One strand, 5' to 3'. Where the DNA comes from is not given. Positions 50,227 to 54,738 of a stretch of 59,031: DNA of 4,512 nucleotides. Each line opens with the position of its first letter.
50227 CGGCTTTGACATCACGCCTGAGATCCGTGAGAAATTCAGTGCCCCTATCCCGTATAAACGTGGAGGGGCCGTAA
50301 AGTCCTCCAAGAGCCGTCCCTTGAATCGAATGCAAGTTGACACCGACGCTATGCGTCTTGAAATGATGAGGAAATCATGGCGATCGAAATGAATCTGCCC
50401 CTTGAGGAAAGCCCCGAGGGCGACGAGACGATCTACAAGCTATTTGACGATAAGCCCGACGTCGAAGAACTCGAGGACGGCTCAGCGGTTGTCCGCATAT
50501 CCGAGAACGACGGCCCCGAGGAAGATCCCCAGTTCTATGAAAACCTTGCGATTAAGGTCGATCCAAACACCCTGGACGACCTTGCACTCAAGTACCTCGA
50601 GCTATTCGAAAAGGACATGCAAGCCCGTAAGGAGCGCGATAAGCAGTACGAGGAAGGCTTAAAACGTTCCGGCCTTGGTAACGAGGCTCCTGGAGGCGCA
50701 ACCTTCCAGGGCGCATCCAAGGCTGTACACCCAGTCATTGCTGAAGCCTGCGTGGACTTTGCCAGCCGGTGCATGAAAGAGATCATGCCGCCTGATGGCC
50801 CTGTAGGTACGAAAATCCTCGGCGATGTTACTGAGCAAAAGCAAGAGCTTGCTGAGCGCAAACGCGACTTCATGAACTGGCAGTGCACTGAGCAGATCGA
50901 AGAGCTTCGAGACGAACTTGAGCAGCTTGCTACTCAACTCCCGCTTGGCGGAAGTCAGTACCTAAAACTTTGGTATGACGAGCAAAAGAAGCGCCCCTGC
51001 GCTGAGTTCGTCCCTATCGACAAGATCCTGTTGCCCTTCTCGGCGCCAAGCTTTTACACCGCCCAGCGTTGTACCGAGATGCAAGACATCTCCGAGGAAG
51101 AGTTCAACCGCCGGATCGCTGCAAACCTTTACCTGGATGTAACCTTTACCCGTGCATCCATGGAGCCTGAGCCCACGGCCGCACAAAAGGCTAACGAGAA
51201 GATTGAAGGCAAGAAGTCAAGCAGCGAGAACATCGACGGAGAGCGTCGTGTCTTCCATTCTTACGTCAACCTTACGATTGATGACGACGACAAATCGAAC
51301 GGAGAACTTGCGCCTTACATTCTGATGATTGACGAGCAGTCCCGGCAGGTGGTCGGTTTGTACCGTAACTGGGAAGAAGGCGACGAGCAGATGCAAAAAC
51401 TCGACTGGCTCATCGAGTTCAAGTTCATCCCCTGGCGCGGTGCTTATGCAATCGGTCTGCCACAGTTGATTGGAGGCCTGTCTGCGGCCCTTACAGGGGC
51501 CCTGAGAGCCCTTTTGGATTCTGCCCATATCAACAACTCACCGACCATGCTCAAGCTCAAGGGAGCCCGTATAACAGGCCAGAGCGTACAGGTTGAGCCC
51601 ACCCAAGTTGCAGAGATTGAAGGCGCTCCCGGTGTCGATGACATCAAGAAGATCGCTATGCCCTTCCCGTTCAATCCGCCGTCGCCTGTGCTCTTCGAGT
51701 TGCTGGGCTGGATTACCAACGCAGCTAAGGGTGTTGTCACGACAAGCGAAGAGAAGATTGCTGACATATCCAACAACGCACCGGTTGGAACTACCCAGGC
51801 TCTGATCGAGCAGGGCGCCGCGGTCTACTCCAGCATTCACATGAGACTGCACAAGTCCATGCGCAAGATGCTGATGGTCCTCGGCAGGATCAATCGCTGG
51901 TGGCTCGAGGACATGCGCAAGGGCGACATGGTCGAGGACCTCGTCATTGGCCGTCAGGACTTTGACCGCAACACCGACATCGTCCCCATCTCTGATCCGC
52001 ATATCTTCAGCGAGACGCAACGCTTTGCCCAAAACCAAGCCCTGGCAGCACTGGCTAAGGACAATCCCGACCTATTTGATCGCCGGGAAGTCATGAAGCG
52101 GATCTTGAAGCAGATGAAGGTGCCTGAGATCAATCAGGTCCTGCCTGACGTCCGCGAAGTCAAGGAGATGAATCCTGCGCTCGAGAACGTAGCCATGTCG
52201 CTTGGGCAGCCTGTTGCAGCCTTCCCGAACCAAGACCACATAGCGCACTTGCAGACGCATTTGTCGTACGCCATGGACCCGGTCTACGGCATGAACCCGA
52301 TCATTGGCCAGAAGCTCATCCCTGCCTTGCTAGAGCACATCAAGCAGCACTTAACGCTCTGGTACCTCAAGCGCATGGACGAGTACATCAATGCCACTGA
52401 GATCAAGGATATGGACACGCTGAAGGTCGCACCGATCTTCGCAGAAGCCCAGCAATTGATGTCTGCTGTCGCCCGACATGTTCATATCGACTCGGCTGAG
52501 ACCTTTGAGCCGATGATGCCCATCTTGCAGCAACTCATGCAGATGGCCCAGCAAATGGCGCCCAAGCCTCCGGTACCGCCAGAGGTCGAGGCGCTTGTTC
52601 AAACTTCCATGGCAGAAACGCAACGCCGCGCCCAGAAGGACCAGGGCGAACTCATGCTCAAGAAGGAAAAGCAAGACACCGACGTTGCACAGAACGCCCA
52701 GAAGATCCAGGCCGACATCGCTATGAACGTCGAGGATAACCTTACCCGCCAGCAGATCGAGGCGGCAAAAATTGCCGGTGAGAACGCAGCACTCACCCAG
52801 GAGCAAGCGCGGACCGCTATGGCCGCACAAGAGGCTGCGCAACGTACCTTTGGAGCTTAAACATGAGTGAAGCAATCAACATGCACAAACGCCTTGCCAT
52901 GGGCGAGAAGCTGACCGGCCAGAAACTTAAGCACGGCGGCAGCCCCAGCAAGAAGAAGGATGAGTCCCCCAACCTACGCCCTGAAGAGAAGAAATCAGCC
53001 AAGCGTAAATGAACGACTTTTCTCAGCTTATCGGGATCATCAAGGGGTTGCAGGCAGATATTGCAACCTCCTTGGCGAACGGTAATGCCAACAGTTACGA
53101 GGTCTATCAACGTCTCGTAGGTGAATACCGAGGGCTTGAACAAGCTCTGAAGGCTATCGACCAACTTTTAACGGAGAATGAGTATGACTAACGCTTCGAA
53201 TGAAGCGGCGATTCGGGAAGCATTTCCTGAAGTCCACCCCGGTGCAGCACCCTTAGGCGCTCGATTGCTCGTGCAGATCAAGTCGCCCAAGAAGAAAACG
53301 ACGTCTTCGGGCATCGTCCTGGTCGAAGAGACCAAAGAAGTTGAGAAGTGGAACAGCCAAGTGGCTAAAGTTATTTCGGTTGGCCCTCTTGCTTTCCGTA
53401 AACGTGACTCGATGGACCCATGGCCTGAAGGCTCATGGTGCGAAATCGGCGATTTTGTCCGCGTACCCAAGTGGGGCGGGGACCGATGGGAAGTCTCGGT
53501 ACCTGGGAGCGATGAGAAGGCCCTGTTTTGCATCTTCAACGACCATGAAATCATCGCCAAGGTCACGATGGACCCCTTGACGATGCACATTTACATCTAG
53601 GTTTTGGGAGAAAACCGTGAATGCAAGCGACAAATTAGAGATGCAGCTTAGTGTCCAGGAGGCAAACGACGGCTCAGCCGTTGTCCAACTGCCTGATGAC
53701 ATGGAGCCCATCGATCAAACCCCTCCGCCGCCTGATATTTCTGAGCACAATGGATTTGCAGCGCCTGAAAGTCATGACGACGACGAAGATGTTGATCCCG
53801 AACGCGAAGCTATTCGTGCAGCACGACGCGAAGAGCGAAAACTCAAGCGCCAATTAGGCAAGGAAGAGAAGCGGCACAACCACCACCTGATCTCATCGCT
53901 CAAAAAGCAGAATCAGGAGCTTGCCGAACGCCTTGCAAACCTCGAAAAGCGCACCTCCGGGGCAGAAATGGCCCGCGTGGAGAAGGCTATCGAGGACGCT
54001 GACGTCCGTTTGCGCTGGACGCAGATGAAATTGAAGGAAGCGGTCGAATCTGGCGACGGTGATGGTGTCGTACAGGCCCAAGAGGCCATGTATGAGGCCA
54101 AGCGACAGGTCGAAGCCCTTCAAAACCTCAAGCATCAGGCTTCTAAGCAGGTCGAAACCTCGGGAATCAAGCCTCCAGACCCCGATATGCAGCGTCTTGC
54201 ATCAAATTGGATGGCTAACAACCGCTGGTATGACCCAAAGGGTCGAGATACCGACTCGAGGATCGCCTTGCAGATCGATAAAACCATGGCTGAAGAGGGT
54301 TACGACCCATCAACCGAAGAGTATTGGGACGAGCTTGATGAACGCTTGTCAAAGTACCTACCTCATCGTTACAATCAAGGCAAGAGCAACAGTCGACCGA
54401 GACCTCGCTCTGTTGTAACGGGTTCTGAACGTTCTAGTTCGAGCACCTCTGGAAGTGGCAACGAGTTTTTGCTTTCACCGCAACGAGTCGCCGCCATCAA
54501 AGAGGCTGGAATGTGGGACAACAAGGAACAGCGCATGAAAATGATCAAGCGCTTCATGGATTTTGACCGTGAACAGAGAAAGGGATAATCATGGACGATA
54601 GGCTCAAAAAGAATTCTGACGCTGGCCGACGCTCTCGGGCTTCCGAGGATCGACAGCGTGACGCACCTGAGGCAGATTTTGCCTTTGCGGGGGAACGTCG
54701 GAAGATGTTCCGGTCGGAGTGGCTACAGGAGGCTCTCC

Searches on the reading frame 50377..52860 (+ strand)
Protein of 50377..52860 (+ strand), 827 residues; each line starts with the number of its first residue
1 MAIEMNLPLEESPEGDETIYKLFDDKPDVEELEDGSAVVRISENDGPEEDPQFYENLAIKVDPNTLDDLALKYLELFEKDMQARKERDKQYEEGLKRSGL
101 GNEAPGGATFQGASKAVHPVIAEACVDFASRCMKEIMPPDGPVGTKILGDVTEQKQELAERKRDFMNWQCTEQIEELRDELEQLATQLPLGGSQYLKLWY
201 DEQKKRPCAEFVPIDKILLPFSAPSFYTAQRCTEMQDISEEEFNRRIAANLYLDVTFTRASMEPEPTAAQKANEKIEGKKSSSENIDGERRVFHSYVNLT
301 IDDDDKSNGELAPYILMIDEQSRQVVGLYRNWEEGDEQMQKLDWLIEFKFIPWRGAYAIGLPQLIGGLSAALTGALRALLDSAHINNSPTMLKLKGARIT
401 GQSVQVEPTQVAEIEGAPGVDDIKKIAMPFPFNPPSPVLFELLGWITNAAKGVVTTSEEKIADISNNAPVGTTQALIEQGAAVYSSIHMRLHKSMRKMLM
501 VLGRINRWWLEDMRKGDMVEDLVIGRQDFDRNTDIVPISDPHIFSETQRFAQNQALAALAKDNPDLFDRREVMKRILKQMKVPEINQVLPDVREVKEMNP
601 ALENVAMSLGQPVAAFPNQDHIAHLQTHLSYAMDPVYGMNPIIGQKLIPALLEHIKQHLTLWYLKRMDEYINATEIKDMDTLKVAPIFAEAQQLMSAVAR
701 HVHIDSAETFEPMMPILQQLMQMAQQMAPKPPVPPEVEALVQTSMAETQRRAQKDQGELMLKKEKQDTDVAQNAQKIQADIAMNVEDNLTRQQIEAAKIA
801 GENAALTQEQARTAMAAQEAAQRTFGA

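Call 3: search_protein_families(library=pfam, proteins=[window:50377-52860:+], max_evalue=1)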
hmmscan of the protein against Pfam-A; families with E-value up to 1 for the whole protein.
window:50377-52860:+ (827 aa): 2 families
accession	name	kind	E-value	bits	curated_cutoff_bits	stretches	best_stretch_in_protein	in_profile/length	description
PF18710.7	ComR_TPR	-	0.036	14.2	26.5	1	664-733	108-177/222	ComR tetratricopeptide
PF09128.16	RGS-like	-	0.54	10.4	27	0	759-815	86-143/191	Regulator of G protein signalling-like domain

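Call 4: search_protein_families(library=phrogs, proteins=[window:50377-52860:+], max_evalue=0.01)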
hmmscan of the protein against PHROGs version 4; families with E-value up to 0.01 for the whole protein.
window:50377-52860:+ (827 aa): 1 family
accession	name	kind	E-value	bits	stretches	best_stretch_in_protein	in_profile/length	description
phrog_1216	-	head and packaging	1e-18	68.3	1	156-612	161-615/714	portal protein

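Call 69: search_dna_similar(query=window:50377-52857:+, collection=phages, mode=protein, max_rows=15)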
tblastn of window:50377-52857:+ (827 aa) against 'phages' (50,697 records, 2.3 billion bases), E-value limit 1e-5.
Records with a match: 18; places in all: 18; records where one place covers at least 80% of the query: 3.
Best place of each record, by identity: <60% 18.
By first word of the organism name: Caudoviricetes 4; Caulobacter 4; Roseobacter 2; Pelagibacter 2; Planktothrix 2; Phage 1; phage 1; Synechococcus 1; Alcaligenes 1.
By host as written in the record: - 5; Caulobacter vibrioides CB15 3; Roseobacter sp. FZCC0083 2; Candidatus Pelagibacter sp. HTCC1062 2; Caulobacter vibrioides 1; Gammaproteobacteria 1; unknown 1; Synechococcus sp. 1; and 2 more.
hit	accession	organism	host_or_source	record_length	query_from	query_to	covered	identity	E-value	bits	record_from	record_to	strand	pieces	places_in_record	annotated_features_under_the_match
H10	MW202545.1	Caudoviricetes sp.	Manatee Spring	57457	34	795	92%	57.1%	0e+0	887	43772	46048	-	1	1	head to tail connecting protein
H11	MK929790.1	Caulobacter phage RW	Caulobacter vibrioides CB15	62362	10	666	79%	48.9%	0e+0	669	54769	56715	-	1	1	hypothetical protein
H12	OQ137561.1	Caulobacter phage KcrB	Caulobacter vibrioides CB15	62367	10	666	79%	48.9%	0e+0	669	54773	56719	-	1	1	KcrB_gp094c: hypothetical protein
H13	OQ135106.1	Caulobacter phage RLK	Caulobacter vibrioides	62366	10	666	79%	48.9%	0e+0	669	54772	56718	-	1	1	RLK_gp094c: hypothetical protein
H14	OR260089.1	Caulobacter phage GB2A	Caulobacter vibrioides CB15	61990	10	666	79%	48.9%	0e+0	669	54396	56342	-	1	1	hypothetical protein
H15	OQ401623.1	Roseobacter phage CRP-901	Roseobacter sp. FZCC0083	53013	29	702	81%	35.7%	2e-125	422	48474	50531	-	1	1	head to tail connecting protein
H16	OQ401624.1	Roseobacter phage CRP-902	Roseobacter sp. FZCC0083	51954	29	684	79%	35.9%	1e-126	425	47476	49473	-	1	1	head to tail connecting protein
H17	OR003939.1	Phage DSL-LC04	Gammaproteobacteria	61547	24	699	82%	32.2%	3e-102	354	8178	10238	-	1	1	portal protein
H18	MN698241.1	Pelagibacter phage HTVC027P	Candidatus Pelagibacter sp. HTCC1062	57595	28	655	76%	33.5%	5e-108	371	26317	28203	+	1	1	hypothetical protein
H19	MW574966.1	phage 023Pt_psg01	unknown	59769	54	669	74%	32.1%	6e-99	344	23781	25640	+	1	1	head to tail connecting protein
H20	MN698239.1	Pelagibacter phage HTVC023P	Candidatus Pelagibacter sp. HTCC1062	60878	31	662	76%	30.8%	2e-96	337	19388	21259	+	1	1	hypothetical protein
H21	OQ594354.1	Synechococcus phage MinM2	Synechococcus sp.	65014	56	645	71%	27.9%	4e-68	252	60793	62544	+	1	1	hypothetical protein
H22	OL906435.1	Planktothrix phage Pag-Yong1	Planktothrix agardhii FACHB-1261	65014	56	645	71%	27.9%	4e-68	252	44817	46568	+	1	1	portal protein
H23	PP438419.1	Planktothrix phage Pra-JY27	Planktothricoides raciborskii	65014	56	645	71%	27.9%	4e-68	252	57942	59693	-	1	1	hypothetical protein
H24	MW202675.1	Caudoviricetes sp.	Manatee Spring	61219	15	578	68%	27.7%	2e-50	199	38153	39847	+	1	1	head to tail connecting protein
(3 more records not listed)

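Call 71: get_annotated_region(hit=H11, flank=7000)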
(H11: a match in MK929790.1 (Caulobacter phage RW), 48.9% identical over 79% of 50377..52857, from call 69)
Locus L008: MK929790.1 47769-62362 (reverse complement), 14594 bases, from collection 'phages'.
description: Caulobacter phage RW, complete genome.
organism: Caulobacter phage RW (NCBI taxid 2591034)
taxonomy: Viruses; Duplodnaviria; Heunggongvirae; Uroviricota; Caudoviricetes
host: Caulobacter vibrioides CB15; source: -; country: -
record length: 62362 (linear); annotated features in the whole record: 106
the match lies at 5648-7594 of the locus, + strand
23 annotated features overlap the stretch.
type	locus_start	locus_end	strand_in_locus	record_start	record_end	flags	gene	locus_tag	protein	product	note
CDS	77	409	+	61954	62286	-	-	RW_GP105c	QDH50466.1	hypothetical protein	-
CDS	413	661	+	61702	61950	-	-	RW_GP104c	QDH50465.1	hypothetical protein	-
CDS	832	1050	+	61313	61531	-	-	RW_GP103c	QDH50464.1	hypothetical protein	-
CDS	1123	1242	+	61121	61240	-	-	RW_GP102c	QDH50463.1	hypothetical protein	-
CDS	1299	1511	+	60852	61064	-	-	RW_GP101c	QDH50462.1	hypothetical protein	-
CDS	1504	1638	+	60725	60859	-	-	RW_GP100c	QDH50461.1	hypothetical protein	-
CDS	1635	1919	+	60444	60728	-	-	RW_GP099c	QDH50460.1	hypothetical protein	-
CDS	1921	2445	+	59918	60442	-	-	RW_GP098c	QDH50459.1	terminase small subunit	-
CDS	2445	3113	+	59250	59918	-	-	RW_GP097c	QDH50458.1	large terminase subunit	-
CDS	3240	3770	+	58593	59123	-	-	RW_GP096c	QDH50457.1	SAM-dependent methyl transferase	-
CDS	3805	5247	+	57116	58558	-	-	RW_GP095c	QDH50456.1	large terminase subunit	-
tRNA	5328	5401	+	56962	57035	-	-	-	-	tRNA-Val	-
CDS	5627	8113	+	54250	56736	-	-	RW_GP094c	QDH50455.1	hypothetical protein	-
CDS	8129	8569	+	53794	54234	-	-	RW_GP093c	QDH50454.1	hypothetical protein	-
CDS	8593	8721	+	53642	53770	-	-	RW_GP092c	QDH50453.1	hypothetical protein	-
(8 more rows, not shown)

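Call 77: search_protein_families(library=ncbifam, proteins=[window:50377-52860:+], max_evalue=0.01)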
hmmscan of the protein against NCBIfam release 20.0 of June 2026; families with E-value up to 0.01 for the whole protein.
window:50377-52860:+ (827 aa): 0 families

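Call 80: get_annotated_region(hit=H10, flank=9000)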
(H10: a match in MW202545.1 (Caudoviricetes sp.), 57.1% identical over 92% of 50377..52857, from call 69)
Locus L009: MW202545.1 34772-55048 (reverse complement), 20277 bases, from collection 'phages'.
description: Siphoviridae sp. isolate ctpbd312, complete genome.
organism: Caudoviricetes sp. (NCBI taxid 2832643)
taxonomy: Viruses; Duplodnaviria; Heunggongvirae; Uroviricota; Caudoviricetes
host: -; source: Manatee Spring; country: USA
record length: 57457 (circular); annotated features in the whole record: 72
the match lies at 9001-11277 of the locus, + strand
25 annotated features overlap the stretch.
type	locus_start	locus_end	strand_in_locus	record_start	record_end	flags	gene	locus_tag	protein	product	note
CDS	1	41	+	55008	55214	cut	-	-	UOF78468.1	hypothetical protein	-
CDS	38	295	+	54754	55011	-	-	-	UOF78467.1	hypothetical protein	-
CDS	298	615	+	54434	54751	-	-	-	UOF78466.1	hypothetical protein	-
CDS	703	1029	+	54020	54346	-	-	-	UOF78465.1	hypothetical protein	-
CDS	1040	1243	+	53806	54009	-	-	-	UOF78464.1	hypothetical protein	-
CDS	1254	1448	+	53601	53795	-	-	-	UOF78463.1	hypothetical protein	-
CDS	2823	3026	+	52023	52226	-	-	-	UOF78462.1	hypothetical protein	-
CDS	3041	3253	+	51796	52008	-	-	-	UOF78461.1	hypothetical protein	-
CDS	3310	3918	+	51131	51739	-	-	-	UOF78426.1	terminase small subunit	-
CDS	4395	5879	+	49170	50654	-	-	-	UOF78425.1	large terminase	-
CDS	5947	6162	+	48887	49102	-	-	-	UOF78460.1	hypothetical protein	-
CDS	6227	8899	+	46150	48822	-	-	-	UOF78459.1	hypothetical protein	-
CDS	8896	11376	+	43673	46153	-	-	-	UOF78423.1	head to tail connecting protein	-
CDS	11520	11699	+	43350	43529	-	-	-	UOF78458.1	hypothetical protein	-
CDS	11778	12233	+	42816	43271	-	-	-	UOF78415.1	chaperonin 10 kd subunit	-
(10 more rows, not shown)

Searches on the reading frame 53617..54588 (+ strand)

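Call 3: search_protein_families(library=pfam, proteins=[window:53617-54588:+], max_evalue=1)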
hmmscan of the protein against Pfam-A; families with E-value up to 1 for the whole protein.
window:53617-54588:+ (323 aa): 3 families
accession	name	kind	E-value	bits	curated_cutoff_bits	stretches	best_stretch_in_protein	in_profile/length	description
PF14775.11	NYD-SP28_assoc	-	0.19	12.3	27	0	92-108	42-58/60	Sperm tail C-terminal domain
PF17932.6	TetR_C_24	-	0.24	12.1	26.4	1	173-220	57-106/114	Tetracyclin repressor-like, C-terminal domain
PF15134.11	CEP15-like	-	0.87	10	27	0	153-203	43-92/110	Centrosomal protein 15-like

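Call 4: search_protein_families(library=phrogs, proteins=[window:53617-54588:+], max_evalue=0.01)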
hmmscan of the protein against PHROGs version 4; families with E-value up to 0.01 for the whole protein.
window:53617-54588:+ (323 aa): 1 family
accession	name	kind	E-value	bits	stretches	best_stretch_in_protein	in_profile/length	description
phrog_28737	-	unknown function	6e-11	43.4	1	75-276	97-306/341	-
